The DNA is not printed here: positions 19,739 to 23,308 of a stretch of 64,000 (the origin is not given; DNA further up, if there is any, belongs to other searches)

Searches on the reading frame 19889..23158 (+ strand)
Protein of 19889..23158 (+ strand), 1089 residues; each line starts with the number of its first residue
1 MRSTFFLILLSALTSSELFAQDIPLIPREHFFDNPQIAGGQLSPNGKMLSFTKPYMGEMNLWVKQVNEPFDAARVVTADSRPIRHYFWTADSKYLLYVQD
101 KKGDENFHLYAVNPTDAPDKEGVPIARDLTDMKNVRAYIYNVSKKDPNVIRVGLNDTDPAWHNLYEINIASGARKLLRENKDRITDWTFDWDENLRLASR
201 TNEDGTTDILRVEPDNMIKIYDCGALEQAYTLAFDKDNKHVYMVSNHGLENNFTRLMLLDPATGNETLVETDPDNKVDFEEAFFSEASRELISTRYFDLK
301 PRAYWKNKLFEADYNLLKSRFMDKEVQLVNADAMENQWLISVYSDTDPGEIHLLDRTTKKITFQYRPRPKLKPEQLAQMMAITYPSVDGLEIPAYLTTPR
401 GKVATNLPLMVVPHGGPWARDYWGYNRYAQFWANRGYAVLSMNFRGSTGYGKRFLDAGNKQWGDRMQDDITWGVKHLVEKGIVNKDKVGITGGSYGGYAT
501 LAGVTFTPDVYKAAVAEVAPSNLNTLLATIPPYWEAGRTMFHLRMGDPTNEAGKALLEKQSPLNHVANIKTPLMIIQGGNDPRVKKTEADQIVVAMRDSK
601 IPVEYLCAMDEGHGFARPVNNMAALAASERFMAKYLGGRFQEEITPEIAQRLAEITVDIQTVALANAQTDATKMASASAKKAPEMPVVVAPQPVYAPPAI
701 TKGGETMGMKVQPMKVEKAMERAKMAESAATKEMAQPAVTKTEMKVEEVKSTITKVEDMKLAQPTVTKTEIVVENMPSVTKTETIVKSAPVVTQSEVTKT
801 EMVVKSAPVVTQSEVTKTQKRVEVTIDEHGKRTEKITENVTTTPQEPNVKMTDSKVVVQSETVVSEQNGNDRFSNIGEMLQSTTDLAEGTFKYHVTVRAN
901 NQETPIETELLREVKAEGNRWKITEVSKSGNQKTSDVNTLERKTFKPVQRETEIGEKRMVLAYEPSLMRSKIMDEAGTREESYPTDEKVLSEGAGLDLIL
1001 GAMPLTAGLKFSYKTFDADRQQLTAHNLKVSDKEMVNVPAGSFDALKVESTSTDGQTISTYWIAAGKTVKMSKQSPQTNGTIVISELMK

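Call 88: search_protein_families(library=pfam, proteins=[window:19889-23158:+], max_evalue=0.00001)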
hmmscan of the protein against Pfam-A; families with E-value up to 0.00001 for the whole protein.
window:19889-23158:+ (1089 aa): 5 families
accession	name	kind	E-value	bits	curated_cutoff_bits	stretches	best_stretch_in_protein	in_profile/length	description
PF00326.27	Peptidase_S9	-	8.1e-46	156.6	22.6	1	425-638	3-212/213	Prolyl oligopeptidase family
PF11306.15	DUF3108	-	4.8e-12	46.6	26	1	913-1068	17-192/209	Protein of unknown function (DUF3108)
PF02129.25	Peptidase_S15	-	7.4e-11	42.7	23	1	388-524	1-133/262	X-Pro dipeptidyl-peptidase (S15 family)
PF20434.5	BD-FAE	-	1.2e-09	38.5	26.8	1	404-591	10-210/215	BD-FAE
PF01738.24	DLH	-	7e-09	36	21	1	421-629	21-203/217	Dienelactone hydrolase family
